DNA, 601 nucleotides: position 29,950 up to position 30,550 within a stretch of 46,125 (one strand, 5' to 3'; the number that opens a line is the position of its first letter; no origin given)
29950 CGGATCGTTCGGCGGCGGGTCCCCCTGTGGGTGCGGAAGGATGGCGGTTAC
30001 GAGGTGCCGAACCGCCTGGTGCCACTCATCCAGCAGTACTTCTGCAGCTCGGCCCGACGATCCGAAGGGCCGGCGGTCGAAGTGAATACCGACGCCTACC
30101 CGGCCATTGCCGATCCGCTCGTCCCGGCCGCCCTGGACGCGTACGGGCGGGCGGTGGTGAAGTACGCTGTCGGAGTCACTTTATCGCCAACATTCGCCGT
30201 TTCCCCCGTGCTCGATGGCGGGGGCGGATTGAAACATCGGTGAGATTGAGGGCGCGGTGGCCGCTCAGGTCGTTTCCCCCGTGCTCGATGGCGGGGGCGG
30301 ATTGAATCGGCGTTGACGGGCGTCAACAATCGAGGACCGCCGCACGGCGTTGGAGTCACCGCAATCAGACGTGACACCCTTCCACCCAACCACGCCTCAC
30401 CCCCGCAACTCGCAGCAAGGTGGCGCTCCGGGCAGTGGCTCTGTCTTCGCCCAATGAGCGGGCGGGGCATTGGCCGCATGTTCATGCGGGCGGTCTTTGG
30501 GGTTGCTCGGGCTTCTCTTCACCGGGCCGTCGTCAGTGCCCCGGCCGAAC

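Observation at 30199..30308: Solitary two-repeat CRISPR mini-array with no cas genes in 46 kb, embedded in an MGE-like islet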

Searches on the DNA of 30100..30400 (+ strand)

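Call 21: search_dna_similar(query=window:30236-30271:+, collection=phages, mode=distant, max_evalue=10)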
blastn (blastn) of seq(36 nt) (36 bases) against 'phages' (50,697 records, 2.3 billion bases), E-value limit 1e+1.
Records with a match: 21; places in all: 21; records where one place covers at least 80% of the query: 0.
Best place of each record, by identity: >=99% 4; 95-99% 14; 90-95% 2; 80-90% 1.
By first word of the organism name: Gordonia 11; Arthrobacter 4; Mycobacterium 3; Halorubrum 2; Agrobacterium 1.
By host as written in the record: Gordonia terrae 3612 11; Arthrobacter globiformis B-2979 4; Mycobacterium smegamtis mc2 155 2; Halorubrum sp. M4 25-10-8A 2; Mycobacterium smegmatis mc#155 1; Agrobacterium tumefaciens C58 1.
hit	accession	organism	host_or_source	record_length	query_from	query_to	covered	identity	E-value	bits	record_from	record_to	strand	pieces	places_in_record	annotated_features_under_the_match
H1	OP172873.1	Mycobacterium phage Sejanus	Mycobacterium smegmatis mc#155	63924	2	28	75%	85.2%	5e+0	32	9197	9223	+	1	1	8: capsid maturation protease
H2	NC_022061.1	Mycobacterium phage KayaCho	Mycobacterium smegamtis mc2 155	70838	7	28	61%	90.9%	5e+0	32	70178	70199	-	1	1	95: hypothetical protein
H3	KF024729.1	Mycobacterium phage KayaCho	Mycobacterium smegamtis mc2 155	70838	7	28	61%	90.9%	5e+0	32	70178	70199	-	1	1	95: hypothetical protein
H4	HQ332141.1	Halorubrum virus CGphi46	Halorubrum sp. M4 25-10-8A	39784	2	22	58%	95.2%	1e+0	35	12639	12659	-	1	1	hypothetical protein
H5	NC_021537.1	Halorubrum virus CGphi46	Halorubrum sp. M4 25-10-8A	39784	2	22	58%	95.2%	1e+0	35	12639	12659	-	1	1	hypothetical protein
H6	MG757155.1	Gordonia phage Boneham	Gordonia terrae 3612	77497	7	26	56%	95.0%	5e+0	33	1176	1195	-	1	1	hypothetical protein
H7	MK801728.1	Gordonia phage Gorko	Gordonia terrae 3612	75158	7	26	56%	95.0%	5e+0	33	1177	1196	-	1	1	1: hypothetical protein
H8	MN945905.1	Gordonia phage John316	Gordonia terrae 3612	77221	7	26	56%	95.0%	5e+0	33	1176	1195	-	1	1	1: hypothetical protein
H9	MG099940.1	Gordonia phage BirksAndSocks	Gordonia terrae 3612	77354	7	26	56%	95.0%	5e+0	33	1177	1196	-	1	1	hypothetical protein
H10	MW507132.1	Gordonia phage Ekhein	Gordonia terrae 3612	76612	7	26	56%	95.0%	5e+0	33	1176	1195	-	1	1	1: hypothetical protein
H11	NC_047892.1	Gordonia phage BirksAndSocks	Gordonia terrae 3612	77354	7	26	56%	95.0%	5e+0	33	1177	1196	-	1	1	hypothetical protein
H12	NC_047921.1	Gordonia phage Flakey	Gordonia terrae 3612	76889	7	26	56%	95.0%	5e+0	33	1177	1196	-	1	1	hypothetical protein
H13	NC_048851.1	Gordonia phage John316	Gordonia terrae 3612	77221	7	26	56%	95.0%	5e+0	33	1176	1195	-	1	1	1: hypothetical protein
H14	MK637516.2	Agrobacterium phage Milano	Agrobacterium tumefaciens C58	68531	7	26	56%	95.0%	5e+0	33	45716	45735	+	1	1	hypothetical protein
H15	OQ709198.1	Gordonia phage Lizzo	Gordonia terrae 3612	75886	7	26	56%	95.0%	5e+0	33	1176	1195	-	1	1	1: hypothetical protein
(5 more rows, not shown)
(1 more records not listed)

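Call 22: search_dna_similar(query=window:30236-30271:+, collection=plasmids, mode=distant, max_evalue=10)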
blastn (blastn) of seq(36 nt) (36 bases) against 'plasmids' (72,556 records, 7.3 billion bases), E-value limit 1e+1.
Records with a match: 48; places in all: 49; records where one place covers at least 80% of the query: 2.
Best place of each record, by identity: >=99% 4; 95-99% 10; 90-95% 24; 80-90% 10.
By first word of the organism name: Streptomyces 20; Bradyrhizobium 7; Deinococcus 4; Agrobacterium 2; Paracoccus 2; Limimaricola 1; Mycetohabitans 1; Ideonella 1; Halomonas 1; Natrononativus 1; and 8 more.
By predicted mobility (MOB-suite, as given by PLSDB): non-mobilizable 34; mobilizable 12; conjugative 2.
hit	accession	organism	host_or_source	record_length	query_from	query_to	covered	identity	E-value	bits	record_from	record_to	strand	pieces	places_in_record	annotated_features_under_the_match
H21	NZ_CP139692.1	Limimaricola variabilis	Bacterial Culture,hydrothermal vent ...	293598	4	36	92%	81.8%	4e+0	34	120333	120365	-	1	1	acyl-CoA dehydrogenase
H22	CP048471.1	Agrobacterium tumefaciens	walnut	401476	7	34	78%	89.3%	3e-1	38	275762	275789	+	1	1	efflux RND transporter permease subunit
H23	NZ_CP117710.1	Streptomyces sp. MMBL 11-1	marine sponge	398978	2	30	81%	84.4%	4e+0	35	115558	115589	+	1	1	DEAD/DEAH box helicase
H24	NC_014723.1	Mycetohabitans rhizoxinica HKI 454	-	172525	7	33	75%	88.9%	1e+0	37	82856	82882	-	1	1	none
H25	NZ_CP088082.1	Ideonella dechloratans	Cell culture,Activated sludge, ...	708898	10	36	75%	88.9%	1e+0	37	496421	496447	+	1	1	LysR family transcriptional regulator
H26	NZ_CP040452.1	Halomonas sp. PA16-9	-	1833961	4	30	75%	88.9%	1e+0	37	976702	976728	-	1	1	none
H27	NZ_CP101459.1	Natrononativus amylolyticus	cell culture,sediment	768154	1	28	78%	85.7%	4e+0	34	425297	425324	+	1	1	hybrid sensor histidine kinase/response regulator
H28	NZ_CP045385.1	Ruegeria sp. THAF33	pure culture,Surface of a polyethylene ...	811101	9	36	78%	85.7%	4e+0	34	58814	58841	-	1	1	none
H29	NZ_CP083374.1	Ensifer canadensis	Melilotus albus,Cell Culture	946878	11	36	72%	88.5%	4e+0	35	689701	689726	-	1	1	none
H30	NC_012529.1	Deinococcus deserti VCD115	-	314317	4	28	69%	92.0%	4e+0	34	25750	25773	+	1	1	glucose-1-phosphate thymidylyltransferase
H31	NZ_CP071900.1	Stutzerimonas frequens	soil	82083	11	35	69%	88.9%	4e+0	34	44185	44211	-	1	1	hypothetical protein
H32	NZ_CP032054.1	Streptomyces clavuligerus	cell culture,soil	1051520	13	36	67%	91.7%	1e+0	36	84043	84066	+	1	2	none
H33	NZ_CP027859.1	Streptomyces clavuligerus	Cell culture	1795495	13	36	67%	91.7%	1e+0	36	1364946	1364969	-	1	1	none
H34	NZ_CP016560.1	Streptomyces clavuligerus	-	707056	13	36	67%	91.7%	1e+0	36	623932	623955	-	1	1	type I polyketide synthase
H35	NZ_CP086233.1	Streptomyces clavuligerus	whole organism,soil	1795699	13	36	67%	91.7%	1e+0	36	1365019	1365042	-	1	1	none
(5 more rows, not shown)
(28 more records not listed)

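Call 101: search_rna_families(source=window, start=30100, end=30400, threshold=evalue, max_evalue=10)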
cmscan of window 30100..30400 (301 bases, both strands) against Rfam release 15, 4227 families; matches with E-value up to 10: 6.
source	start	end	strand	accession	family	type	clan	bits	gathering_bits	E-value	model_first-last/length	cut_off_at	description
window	30199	30235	+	RF01322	CRISPR-DR9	Gene; CRISPR;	-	27.7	45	0.00024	1-37/37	no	CRISPR RNA direct repeat element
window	30272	30308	+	RF01322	CRISPR-DR9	Gene; CRISPR;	-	21.4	45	0.018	1-37/37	no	CRISPR RNA direct repeat element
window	30272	30308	-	RF01323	CRISPR-DR10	Gene; CRISPR;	-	13.5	39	3.4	1-37/37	no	CRISPR RNA direct repeat element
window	30199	30235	-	RF01323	CRISPR-DR10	Gene; CRISPR;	-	13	39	4.9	1-37/37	no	CRISPR RNA direct repeat element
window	30184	30235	+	RF01323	CRISPR-DR10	Gene; CRISPR;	-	12.4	39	6.9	1-37/37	no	CRISPR RNA direct repeat element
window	30168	30191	-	RF01121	sR38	Gene; snRNA; snoRNA; CD-box;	-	9.2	50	9.6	1-59/59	no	Small nucleolar RNA sR38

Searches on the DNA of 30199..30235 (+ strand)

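Call 65: build_rna_model(alignment_id=A1, structure=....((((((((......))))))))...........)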
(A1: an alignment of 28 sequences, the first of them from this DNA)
Model R1 built from alignment A1 (28 sequences, 37 columns); structure: as given.
model positions 37; base pairs 8; branch points 0; effective number of sequences 24.8; information 1.472 bits per position. Calibrated on 0.2 Mb of random sequence (short: E-values are rough).
structure used (alignment columns):
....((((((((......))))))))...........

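Call 66: search_with_rna_model(model_id=R1, source=window, filters=off, max_evalue=10)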
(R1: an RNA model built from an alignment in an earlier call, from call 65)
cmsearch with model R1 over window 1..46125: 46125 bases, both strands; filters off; matches with E-value up to 10: 16.
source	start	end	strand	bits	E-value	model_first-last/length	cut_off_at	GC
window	30199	30235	+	60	2e-16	1-37/37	no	0.65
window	30272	30308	+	51.7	9.2e-14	1-37/37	no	0.65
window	36534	36551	+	13.1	0.17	7-24/37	no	0.89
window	7908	7928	-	12.3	0.32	6-25/37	no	0.86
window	38037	38054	+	11.8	0.48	7-24/37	no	0.83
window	8555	8576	-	11.1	0.75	5-26/37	no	0.77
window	17609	17624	+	10.4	1.3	8-23/37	no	0.88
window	18509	18537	+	9.7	2.2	5-30/37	no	0.9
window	38037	38054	-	9.6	2.3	7-24/37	no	0.83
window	35179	35194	+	9.3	3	8-23/37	no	0.88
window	12716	12731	+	8.9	4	8-23/37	no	0.88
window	3402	3417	+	8.8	4.2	8-23/37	no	0.88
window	36534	36551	-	8.4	5.6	7-24/37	no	0.89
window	45506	45521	+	8.3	5.8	8-23/37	no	0.69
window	30203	30224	-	8.2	6.6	5-26/37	no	0.82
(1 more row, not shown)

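Call 77: search_with_rna_model(model_id=R1, sources=[L080, L081, L082, L073, L074, L075, L061], max_evalue=1)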
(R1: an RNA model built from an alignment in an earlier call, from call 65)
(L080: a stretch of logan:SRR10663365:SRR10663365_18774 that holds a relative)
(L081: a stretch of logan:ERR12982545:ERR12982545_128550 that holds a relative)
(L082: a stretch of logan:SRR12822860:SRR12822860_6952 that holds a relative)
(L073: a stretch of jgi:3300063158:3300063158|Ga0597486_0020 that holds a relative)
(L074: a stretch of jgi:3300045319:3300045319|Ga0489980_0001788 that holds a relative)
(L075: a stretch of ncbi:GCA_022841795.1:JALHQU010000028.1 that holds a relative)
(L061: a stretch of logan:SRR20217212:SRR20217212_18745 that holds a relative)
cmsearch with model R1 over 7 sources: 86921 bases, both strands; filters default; matches with E-value up to 1: 5.
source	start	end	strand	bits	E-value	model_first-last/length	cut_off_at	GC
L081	2367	2396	+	39.8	1.1e-09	1-30/37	3'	0.7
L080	11581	11609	+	38.9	2e-09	1-29/37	3'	0.76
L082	2279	2308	+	33.3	1.2e-07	1-30/37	3'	0.73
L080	5479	5500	-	20.4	0.0016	1-37/37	no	0.45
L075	6970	6987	+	11.9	0.79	7-24/37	no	0.83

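Call 88: search_with_rna_model(model_id=R1, sources=[L083, L084], max_evalue=5, filters=off)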
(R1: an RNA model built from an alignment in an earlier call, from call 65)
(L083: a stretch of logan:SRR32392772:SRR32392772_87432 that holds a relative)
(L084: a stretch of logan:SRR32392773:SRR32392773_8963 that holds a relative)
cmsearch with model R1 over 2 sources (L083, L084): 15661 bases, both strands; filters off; matches with E-value up to 5: 2.
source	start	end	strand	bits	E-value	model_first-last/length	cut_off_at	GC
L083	5464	5479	-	9.7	0.73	8-23/37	no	0.75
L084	334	349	-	9.7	0.73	8-23/37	no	0.75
